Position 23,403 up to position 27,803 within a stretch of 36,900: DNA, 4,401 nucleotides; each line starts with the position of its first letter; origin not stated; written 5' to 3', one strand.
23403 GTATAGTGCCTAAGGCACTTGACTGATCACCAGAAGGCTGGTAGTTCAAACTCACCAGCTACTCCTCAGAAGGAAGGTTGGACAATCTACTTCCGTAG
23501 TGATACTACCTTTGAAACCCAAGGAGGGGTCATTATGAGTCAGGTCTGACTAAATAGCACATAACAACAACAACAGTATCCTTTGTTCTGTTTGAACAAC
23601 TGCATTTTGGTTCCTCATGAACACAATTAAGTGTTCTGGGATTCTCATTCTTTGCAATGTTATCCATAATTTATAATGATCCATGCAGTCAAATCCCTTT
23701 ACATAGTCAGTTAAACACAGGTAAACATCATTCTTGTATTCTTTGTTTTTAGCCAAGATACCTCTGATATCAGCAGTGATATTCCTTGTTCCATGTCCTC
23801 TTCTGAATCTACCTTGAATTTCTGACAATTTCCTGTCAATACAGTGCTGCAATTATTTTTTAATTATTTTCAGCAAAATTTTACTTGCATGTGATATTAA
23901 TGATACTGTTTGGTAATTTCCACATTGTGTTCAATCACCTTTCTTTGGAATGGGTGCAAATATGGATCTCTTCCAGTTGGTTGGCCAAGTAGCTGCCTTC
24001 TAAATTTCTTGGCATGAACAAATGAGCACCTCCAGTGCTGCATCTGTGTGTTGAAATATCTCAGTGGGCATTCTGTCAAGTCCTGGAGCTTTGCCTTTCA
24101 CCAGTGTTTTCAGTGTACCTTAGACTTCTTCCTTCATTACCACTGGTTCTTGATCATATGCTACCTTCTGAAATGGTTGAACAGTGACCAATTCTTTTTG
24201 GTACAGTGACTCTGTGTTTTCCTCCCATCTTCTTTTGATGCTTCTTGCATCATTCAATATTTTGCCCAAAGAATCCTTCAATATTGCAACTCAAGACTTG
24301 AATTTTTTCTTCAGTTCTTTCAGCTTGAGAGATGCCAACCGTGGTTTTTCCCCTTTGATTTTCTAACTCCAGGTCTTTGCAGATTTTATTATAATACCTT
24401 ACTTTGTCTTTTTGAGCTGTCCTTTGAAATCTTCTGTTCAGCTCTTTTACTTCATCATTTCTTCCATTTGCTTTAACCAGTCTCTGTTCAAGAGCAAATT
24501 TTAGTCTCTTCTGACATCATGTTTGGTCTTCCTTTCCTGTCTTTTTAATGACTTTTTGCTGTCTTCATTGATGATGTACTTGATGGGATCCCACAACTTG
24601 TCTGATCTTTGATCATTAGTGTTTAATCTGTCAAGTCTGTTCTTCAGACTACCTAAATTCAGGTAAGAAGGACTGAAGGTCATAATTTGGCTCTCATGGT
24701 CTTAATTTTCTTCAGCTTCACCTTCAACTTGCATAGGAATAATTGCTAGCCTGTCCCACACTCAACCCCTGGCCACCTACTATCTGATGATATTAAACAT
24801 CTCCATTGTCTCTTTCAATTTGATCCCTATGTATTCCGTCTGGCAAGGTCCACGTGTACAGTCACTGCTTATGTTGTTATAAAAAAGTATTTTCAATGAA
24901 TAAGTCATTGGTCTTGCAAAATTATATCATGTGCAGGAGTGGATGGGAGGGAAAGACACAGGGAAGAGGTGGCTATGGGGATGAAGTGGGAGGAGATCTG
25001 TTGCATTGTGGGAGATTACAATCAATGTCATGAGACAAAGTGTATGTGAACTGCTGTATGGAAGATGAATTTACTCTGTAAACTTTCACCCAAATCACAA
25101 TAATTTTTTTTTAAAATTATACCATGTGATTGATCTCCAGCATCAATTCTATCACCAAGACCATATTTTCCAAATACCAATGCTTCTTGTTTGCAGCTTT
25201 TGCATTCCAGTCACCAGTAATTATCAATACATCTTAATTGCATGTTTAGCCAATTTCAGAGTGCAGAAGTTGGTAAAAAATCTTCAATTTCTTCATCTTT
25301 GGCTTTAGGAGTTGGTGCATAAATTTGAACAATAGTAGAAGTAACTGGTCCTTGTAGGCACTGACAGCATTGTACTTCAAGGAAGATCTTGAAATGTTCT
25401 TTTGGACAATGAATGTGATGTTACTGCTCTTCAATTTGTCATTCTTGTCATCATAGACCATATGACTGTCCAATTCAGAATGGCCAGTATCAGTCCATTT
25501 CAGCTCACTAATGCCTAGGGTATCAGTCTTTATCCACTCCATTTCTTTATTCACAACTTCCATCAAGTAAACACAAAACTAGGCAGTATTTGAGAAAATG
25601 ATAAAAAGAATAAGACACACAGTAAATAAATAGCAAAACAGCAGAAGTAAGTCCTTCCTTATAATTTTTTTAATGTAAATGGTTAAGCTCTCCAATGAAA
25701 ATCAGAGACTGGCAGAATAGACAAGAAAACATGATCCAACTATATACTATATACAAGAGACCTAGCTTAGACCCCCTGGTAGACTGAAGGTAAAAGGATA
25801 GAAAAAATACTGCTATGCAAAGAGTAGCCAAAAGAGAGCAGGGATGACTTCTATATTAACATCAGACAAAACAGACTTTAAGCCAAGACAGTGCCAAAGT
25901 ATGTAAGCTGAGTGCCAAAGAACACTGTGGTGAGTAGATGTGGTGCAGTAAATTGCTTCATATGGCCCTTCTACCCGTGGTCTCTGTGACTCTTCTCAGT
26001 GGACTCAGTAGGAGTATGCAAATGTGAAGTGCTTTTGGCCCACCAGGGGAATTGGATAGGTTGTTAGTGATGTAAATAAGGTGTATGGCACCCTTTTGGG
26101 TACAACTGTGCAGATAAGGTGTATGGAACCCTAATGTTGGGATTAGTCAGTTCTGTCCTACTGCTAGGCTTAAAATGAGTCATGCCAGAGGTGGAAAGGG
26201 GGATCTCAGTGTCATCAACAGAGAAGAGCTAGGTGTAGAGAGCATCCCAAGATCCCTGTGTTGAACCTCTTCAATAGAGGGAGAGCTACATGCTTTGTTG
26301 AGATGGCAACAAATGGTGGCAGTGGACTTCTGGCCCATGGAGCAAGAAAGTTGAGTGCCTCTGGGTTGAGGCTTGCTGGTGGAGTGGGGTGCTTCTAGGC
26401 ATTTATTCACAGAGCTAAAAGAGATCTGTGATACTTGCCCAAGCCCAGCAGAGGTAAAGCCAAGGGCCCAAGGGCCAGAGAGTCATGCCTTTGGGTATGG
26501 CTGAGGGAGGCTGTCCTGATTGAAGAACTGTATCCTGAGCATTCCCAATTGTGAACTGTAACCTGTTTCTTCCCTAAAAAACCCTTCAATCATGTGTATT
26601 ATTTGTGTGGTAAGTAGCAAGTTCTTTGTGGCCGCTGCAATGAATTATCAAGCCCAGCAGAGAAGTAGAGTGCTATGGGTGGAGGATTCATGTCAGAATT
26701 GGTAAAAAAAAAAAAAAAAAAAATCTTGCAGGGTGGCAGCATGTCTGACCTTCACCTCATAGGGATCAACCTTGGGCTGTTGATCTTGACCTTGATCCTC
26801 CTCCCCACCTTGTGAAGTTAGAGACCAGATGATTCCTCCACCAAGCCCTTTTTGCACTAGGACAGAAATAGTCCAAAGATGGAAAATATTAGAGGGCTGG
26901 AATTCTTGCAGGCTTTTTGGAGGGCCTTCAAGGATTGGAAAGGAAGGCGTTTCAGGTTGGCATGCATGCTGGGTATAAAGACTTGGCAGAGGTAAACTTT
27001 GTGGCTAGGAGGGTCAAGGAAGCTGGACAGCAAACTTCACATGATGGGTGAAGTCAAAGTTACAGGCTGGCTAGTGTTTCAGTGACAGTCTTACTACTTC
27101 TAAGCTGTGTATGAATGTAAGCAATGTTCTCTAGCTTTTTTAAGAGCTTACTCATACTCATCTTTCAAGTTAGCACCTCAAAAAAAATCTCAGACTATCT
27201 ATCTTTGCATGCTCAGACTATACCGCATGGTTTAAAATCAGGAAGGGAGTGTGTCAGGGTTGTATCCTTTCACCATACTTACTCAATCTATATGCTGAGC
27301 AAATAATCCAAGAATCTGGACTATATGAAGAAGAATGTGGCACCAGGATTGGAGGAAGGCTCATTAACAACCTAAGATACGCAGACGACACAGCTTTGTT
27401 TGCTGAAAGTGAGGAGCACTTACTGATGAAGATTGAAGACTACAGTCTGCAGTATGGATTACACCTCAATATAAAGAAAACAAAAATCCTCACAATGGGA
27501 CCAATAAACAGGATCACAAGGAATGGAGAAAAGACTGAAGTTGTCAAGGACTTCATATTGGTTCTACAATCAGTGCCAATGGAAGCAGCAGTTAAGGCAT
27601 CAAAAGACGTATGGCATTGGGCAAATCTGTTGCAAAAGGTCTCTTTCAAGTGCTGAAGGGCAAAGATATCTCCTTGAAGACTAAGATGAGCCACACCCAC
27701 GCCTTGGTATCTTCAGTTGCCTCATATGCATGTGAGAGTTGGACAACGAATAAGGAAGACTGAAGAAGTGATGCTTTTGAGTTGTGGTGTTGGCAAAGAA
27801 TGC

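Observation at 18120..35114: The 3' two-thirds of the major vault protein gene (MVP), on the minus strand, with ten exons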

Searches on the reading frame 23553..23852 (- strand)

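Call 20: search_protein_families(library=pfam, proteins=[window:23553-23852:-], max_evalue=0.01)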
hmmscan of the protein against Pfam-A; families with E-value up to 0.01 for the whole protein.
window:23553-23852:- (100 aa): 1 family
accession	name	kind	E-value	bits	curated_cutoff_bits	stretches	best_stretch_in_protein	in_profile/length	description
PF00078.32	RVT_1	-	0.00052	20.2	29.6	1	4-77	33-104/205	Reverse transcriptase (RNA-dependent DNA polymerase)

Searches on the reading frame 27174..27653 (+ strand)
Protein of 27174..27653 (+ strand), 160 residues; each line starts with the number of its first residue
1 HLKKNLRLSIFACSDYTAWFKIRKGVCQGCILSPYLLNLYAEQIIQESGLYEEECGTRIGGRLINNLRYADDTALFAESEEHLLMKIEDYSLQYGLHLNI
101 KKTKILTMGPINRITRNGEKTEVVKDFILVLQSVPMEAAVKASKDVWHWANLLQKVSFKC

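Call 20: search_protein_families(library=pfam, proteins=[window:27174-27653:+], max_evalue=0.01)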
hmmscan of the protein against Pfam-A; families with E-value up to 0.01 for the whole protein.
window:27174-27653:+ (160 aa): 1 family
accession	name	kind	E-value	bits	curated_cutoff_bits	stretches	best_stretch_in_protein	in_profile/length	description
PF00078.32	RVT_1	-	8.5e-12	45.6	29.6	1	18-107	111-193/205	Reverse transcriptase (RNA-dependent DNA polymerase)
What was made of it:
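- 19469..28683 (-): Intron 8, 9215 bp. It is enlarged by decayed retroelement fragments: RVT_1 pieces at 27174-27653(+) and 23553-23852(-), and a SINE dimer at 21232-21488. RVT_1 hits (call 20).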
